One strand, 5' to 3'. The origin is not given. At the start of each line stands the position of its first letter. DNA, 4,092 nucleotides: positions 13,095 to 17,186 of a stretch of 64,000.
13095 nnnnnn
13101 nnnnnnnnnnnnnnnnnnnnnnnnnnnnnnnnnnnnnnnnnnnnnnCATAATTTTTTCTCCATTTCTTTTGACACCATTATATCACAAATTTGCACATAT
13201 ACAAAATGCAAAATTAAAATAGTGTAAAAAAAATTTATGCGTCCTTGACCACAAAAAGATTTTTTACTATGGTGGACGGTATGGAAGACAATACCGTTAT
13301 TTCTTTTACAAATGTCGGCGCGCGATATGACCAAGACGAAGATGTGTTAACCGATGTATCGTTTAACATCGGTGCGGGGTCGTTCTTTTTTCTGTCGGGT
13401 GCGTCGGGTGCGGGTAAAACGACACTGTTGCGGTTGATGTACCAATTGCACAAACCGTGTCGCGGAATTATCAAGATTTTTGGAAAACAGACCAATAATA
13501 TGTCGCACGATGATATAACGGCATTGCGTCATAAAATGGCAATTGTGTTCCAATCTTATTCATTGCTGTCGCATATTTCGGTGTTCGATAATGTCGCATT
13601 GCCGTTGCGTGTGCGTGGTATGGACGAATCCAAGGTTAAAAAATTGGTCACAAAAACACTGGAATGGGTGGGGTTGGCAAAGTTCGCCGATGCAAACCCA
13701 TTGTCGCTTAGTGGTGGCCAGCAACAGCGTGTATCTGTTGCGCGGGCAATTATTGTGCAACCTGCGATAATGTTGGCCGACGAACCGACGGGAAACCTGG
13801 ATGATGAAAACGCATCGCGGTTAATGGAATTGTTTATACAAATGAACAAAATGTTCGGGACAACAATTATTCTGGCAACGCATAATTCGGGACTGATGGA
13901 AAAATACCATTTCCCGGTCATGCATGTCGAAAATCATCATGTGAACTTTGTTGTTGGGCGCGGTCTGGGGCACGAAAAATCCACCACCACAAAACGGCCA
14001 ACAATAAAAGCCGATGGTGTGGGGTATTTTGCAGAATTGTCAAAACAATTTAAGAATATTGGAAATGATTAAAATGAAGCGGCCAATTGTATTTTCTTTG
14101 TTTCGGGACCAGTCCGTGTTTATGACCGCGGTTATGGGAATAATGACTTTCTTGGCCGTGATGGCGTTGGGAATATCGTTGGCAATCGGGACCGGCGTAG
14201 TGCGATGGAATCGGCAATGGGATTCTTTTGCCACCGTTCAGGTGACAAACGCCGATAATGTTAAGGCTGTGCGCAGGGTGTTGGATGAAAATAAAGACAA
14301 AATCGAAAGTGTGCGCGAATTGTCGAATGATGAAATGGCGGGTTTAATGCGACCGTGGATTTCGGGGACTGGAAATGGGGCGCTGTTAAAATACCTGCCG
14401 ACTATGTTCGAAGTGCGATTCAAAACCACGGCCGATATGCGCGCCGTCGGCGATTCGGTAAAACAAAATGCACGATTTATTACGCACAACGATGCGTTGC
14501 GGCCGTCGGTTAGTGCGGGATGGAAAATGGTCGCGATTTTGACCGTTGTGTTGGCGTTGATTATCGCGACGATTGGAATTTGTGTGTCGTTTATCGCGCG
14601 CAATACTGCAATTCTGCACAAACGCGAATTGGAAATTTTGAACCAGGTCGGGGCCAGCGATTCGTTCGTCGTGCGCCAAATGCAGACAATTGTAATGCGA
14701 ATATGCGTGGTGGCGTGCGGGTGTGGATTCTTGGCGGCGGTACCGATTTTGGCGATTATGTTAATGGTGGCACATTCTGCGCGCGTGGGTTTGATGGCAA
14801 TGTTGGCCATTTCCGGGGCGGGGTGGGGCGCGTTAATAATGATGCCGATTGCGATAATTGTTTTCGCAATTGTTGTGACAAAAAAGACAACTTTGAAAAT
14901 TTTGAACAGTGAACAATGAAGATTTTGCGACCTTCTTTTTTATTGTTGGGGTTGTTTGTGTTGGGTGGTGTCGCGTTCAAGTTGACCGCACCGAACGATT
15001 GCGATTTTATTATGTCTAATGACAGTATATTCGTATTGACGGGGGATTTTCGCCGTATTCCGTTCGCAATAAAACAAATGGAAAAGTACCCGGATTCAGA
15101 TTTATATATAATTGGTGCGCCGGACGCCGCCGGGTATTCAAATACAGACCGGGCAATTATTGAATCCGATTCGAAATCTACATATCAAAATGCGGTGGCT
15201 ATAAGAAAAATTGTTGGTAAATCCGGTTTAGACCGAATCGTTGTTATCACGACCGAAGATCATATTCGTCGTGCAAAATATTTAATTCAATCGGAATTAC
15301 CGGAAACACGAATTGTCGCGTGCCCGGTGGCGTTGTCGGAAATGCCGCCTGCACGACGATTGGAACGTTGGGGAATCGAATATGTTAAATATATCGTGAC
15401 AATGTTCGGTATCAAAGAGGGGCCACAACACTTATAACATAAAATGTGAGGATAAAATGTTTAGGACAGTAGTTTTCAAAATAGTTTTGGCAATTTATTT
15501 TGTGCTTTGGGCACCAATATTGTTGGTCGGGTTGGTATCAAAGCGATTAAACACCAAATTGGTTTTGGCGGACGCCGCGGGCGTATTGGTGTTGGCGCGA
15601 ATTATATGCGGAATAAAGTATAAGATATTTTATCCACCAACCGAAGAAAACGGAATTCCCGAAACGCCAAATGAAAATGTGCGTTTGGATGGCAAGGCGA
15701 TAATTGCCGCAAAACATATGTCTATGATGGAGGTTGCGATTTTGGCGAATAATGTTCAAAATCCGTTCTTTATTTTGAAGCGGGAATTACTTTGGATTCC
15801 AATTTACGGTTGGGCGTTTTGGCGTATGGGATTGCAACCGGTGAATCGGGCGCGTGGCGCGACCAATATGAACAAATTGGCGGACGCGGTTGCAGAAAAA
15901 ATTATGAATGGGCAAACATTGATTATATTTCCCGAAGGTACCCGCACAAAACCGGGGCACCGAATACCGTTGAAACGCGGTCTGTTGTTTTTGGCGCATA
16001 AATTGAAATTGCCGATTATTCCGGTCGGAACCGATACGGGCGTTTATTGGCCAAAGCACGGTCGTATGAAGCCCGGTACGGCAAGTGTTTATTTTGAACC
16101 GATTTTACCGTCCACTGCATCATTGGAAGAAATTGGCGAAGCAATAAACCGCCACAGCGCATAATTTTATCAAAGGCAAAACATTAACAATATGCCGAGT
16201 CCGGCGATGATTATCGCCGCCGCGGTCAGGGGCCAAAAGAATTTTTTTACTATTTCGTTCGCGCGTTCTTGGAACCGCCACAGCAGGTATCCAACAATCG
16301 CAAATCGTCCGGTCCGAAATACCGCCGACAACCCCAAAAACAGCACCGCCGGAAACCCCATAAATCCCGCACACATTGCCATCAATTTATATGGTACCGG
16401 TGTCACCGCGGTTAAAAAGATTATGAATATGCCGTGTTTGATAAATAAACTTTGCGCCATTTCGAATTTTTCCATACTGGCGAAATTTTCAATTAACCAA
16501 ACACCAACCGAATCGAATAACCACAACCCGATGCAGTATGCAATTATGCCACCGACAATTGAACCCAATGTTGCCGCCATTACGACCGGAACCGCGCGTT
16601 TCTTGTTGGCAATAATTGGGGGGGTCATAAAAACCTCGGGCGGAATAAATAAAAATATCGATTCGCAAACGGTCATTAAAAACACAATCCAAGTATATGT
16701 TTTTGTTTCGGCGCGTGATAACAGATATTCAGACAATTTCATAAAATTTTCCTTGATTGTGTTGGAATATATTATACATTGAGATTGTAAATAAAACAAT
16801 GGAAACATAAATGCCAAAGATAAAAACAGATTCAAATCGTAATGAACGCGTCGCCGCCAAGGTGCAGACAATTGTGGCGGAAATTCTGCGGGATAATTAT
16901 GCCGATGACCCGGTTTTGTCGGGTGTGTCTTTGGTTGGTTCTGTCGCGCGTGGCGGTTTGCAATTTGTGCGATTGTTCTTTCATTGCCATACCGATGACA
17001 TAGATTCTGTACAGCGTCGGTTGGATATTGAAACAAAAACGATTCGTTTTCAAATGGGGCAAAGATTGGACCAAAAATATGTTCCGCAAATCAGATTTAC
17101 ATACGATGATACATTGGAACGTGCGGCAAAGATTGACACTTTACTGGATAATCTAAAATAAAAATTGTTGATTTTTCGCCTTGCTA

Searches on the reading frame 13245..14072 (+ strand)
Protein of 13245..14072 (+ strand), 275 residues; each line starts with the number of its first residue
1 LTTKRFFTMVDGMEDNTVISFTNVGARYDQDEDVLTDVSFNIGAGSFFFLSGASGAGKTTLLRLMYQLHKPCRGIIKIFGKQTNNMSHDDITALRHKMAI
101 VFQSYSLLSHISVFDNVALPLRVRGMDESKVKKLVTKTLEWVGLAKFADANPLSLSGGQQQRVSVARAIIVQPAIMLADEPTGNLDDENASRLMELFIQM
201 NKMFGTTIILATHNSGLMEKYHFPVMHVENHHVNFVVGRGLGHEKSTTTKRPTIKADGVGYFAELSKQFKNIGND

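Call 72: search_protein_families(library=pfam, proteins=[window:13245-14072:+], max_evalue=0.00001)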
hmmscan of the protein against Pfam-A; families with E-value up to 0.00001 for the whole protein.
window:13245-14072:+ (275 aa): 2 families
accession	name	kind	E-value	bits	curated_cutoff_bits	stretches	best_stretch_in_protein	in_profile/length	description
PF00005.33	ABC_tran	-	3.1e-32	112.5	25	1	35-182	1-136/137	ABC transporter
PF13304.12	AAA_21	-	2e-06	28.5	27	0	164-219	247-304/304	AAA domain, putative AbiEii toxin, Type IV TA system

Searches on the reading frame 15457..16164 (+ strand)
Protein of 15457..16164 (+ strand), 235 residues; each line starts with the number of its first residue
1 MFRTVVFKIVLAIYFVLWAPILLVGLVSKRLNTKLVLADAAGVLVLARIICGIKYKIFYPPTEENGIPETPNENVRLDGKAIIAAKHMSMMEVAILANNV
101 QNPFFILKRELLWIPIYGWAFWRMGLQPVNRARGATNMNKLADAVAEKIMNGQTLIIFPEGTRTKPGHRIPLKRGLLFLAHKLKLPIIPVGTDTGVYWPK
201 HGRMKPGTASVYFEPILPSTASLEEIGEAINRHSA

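Call 72: search_protein_families(library=pfam, proteins=[window:15457-16164:+], max_evalue=0.00001)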
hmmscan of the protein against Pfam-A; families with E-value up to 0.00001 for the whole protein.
window:15457-16164:+ (235 aa): 1 family
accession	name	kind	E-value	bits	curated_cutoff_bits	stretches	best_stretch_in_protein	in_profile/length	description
PF01553.26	Acyltransferase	-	1e-24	87.3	23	1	72-191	7-130/132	Acyltransferase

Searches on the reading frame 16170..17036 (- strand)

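Call 23: search_protein_families(library=pfam, proteins=[window:16170-17036:-], max_evalue=0.001)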
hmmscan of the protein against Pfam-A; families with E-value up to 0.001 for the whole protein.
window:16170-17036:- (288 aa): 1 family
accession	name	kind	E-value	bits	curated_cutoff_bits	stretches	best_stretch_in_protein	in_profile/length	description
PF09335.16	VTT_dom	-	4.6e-11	43.7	33.9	1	149-246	17-115/123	VTT domain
